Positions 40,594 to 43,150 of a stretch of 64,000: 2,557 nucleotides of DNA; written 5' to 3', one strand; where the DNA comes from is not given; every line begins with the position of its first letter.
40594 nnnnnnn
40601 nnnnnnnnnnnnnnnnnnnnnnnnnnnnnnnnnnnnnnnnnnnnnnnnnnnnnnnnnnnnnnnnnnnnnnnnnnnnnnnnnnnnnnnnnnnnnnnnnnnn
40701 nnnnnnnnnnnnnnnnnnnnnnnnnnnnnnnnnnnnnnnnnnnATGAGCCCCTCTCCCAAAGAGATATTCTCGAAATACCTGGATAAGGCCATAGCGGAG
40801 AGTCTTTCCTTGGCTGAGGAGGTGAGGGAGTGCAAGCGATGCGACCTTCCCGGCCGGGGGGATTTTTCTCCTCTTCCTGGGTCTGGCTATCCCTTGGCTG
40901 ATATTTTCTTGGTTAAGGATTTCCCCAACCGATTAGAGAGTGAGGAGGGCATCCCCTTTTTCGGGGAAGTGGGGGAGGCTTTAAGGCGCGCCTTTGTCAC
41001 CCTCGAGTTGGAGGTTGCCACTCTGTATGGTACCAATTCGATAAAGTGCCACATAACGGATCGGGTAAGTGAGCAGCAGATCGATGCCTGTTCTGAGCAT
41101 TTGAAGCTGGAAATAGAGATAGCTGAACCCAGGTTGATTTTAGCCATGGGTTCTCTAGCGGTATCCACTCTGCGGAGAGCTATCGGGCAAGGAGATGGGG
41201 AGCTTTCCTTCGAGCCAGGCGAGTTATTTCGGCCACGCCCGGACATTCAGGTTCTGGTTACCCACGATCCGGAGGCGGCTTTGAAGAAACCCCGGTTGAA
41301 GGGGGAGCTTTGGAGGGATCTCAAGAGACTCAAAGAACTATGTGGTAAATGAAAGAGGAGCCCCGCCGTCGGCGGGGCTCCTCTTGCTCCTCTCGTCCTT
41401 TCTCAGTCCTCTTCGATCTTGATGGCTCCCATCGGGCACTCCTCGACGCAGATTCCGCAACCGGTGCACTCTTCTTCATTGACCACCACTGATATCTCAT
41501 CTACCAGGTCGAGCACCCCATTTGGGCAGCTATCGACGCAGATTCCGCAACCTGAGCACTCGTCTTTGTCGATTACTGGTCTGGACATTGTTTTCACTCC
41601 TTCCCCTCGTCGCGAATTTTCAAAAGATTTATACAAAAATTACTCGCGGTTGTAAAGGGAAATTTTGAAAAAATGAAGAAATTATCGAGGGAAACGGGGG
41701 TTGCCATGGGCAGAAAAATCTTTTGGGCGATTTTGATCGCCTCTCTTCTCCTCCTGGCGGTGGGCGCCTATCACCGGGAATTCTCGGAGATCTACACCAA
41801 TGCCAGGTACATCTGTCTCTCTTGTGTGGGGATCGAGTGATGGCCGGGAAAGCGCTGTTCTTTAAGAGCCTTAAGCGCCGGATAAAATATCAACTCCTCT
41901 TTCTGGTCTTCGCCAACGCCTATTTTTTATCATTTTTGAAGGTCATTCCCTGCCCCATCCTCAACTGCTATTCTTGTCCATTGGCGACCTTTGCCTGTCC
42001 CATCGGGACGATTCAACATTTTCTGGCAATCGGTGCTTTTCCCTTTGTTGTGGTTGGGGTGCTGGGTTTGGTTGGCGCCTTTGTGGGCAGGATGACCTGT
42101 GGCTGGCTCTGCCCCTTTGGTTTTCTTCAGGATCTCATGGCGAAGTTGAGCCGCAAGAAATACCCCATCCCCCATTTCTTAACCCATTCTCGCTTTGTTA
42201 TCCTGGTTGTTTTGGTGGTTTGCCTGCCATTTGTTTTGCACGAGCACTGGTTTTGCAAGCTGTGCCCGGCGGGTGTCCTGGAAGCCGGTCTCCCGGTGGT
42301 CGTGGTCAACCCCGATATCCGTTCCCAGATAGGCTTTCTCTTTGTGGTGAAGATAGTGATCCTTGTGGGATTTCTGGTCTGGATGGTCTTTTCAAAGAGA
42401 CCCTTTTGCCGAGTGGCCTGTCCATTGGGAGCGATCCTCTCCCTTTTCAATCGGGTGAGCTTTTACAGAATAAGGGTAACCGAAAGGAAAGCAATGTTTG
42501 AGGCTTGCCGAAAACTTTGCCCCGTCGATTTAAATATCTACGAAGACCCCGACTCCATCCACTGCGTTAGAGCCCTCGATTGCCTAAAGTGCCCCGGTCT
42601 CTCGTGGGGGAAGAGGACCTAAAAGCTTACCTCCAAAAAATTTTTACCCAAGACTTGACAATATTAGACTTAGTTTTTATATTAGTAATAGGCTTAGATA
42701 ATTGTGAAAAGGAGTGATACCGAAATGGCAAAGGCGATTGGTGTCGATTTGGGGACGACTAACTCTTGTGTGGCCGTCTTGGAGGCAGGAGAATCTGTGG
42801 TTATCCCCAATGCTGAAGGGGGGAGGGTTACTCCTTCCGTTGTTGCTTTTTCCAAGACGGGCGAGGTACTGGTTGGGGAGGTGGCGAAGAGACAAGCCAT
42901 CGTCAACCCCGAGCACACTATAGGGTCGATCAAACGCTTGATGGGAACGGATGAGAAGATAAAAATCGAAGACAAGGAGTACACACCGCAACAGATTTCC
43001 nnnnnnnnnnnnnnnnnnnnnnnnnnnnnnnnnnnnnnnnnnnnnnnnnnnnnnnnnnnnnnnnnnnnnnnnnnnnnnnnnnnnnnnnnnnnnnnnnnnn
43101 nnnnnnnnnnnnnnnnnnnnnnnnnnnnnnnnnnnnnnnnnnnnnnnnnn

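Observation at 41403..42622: Small CxxC membrane peptide translationally coupled to a NapH-like polyferredoxin, divergent from a 2x[4Fe-4S] ferredoxin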

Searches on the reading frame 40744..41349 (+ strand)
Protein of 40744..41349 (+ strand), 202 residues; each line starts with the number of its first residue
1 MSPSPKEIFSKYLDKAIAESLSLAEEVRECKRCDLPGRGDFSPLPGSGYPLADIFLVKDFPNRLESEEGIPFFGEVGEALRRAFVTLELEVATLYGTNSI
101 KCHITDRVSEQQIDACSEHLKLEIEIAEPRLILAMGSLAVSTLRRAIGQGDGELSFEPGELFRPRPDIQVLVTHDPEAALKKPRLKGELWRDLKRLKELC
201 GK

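Call 3: search_protein_families(library=pfam, proteins=[window:40744-41349:+], max_evalue=1)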
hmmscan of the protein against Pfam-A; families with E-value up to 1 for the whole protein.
window:40744-41349:+ (202 aa): 1 family
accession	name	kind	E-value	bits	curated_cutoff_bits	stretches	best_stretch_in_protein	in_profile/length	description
PF03167.25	UDG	-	4.4e-15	56.4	24.3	1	47-194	3-141/141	Uracil DNA glycosylase superfamily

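Call 4: search_protein_families(library=ncbifam, proteins=[window:40744-41349:+], max_evalue=1)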
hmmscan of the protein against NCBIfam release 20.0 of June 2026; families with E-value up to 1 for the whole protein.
window:40744-41349:+ (202 aa): 3 families
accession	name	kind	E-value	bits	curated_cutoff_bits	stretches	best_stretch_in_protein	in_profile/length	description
NF040953.1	Arch_udg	equivalog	5.9e-25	87.8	250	1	23-197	4-183/184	type-4 uracil-DNA glycosylase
TIGR00758.1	UDG_fam4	subfamily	1.5e-24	86.6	125.3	1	30-201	1-172/173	uracil-DNA glycosylase, family 4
TIGR03914.1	UDG_fam_dom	hypoth_equivalog_domain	2.5e-16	60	189.95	1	21-183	46-212/231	UdgX family uracil-DNA binding protein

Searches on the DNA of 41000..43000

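Call 63: search_rna_families(source=window, start=41000, end=43000, threshold=evalue, max_evalue=1)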
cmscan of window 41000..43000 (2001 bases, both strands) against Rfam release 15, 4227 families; matches with E-value up to 1: 6.
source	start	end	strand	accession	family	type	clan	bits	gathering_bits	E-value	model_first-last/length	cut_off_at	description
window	41352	41383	+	RF02621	BSnc120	Gene; sRNA;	-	22.4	114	0.049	38-70/88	no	Brucella sRNA 120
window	41339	41410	-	RF02621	BSnc120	Gene; sRNA;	-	20.9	114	0.15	1-88/88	no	Brucella sRNA 120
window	41667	41716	+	RF03055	RAGATH-30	Gene; sRNA;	-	20.3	59.5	0.71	1-59/59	no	RAGATH-30 RNA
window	41260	41381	+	RF00195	RsmY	Gene; sRNA;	CL00106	18.4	57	0.1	1-121/121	no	RsmY RNA family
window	41357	41476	-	RF00195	RsmY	Gene; sRNA;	CL00106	16.3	57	0.4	1-121/121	no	RsmY RNA family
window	42869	42909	-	RF01151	snoU82P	Gene; snRNA; snoRNA; CD-box;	-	16.1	42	0.41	1-55/55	no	Small nucleolar RNA U82P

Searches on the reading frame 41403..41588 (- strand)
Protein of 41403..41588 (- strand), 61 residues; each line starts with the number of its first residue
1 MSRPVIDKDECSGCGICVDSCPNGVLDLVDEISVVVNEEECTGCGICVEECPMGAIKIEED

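Call 3: search_protein_families(library=pfam, proteins=[window:41403-41588:-], max_evalue=1)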
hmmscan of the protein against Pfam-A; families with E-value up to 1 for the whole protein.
window:41403-41588:- (61 aa): 20 families
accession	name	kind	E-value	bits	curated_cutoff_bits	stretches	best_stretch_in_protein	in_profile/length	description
PF00037.32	Fer4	-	1.4e-18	66.3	21.1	2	34-57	1-24/24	4Fe-4S binding domain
PF12837.12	Fer4_6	-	5.5e-13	48.6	25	2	34-56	2-24/24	4Fe-4S binding domain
PF12797.12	Fer4_2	-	5.6e-13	48.4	24.5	2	34-52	3-21/22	4Fe-4S binding domain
PF13237.11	Fer4_10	-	5.6e-12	45.8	25.5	1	4-52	2-53/53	4Fe-4S dicluster domain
PF12838.12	Fer4_7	-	5.7e-12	46.3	27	1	11-55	2-52/52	4Fe-4S dicluster domain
PF13187.11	Fer4_9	-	8.1e-11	42.2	27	1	10-56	1-52/52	4Fe-4S dicluster domain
PF14697.11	Fer4_21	-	9.6e-11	42.1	35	1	5-57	2-58/59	4Fe-4S dicluster domain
PF12800.12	Fer4_4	-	3.5e-09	36.6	24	2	39-54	2-17/17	4Fe-4S binding domain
PF25160.1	LdpA_Fe-S-bd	-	1.9e-08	34.4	27.6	2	35-58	22-45/49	LdpA Fe-S cluster-binding domain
PF13484.11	Fer4_16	-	2.7e-08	34.9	30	2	10-29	1-20/66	4Fe-4S double cluster binding domain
PF12798.12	Fer4_3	-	1.4e-07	32.2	27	2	41-55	1-15/15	4Fe-4S binding domain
PF13534.11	Fer4_17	-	1.1e-06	29.5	22.2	2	40-54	1-15/61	4Fe-4S dicluster domain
PF13459.11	Fer4_15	-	1.2e-06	29.5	22.4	2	5-36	2-33/66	4Fe-4S single cluster domain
PF13183.11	Fer4_8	-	1.4e-06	29.2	27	2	40-54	4-18/68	4Fe-4S dicluster domain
PF17179.9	Fer4_22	-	1.4e-05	26.3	27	2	35-53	75-93/95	4Fe-4S dicluster domain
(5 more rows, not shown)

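Call 4: search_protein_families(library=ncbifam, proteins=[window:41403-41588:-], max_evalue=1)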
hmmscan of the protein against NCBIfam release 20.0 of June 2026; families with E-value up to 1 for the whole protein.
window:41403-41588:- (61 aa): 123 families (the best 25 are shown)
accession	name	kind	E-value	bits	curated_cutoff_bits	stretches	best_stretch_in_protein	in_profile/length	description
TIGR02179.1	PorD_KorD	subfamily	5.7e-15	55.2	60.05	1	2-60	18-76/78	2-oxoacid:acceptor oxidoreductase, delta subunit, pyruvate/2-ketoisovalerate family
NF040864.1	HgcB_ferredoxin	equivalog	1.7e-13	50.2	99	1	6-59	11-64/93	mercury methylation ferredoxin HgcB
NF040684.1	PorD_Arch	equivalog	2.4e-13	50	120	1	3-59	26-82/85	pyruvate synthase subunit PorD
NF045790.1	OxalOxreddelta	equivalog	9.3e-12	44.7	230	1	1-57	252-307/316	oxalate oxidoreductase subunit delta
NF007205.0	PRK09626.1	equivalog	1e-11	44.7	93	2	6-35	14-43/105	2-oxoglutarate-acceptor oxidoreductase subunit OorD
TIGR02700.1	flavo_MJ0208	hypoth_equivalog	1.8e-11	43.8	251.35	1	5-57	144-195/234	dihydromethanopterin reductase (acceptor)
NF009945.0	PRK13409.1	equivalog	4.8e-11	42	469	2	33-58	43-68/592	ribosome biogenesis/translation initiation ATPase RLI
NF043039.1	HgcAB_like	equivalog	5e-11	42.8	285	1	5-56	296-349/350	HgcAB-like fusion protein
NF007202.0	PRK09623.1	equivalog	5.4e-11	42.7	166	1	3-59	45-101/105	3-methyl-2-oxobutanoate dehydrogenase subunit delta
NF040770.1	hetero_SS_HdrA2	exception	5.8e-11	41.2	1100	1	4-59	572-626/777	CoB-CoM heterodisulfide reductase HdrA2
NF007203.0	PRK09624.1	equivalog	1.5e-10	41.2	171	1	4-58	46-100/105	pyuvate ferredoxin oxidoreductase subunit delta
NF006221.0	PRK08348.1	subfamily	2.5e-10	40.2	124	1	6-61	41-97/136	NADH-plastoquinone oxidoreductase subunit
NF005506.0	PRK07118.1-5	equivalog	4.7e-10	39.3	388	2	5-29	166-190/279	Fe-S cluster domain-containing protein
TIGR01944.1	rnfB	subfamily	6.4e-10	38.9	68.7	1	5-60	109-164/190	RnfABCDGE type electron transport complex subunit B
NF005503.0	PRK07118.1-2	equivalog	1.5e-09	37.5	252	2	4-32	162-190/292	RnfABCDGE type electron transport complex subunit B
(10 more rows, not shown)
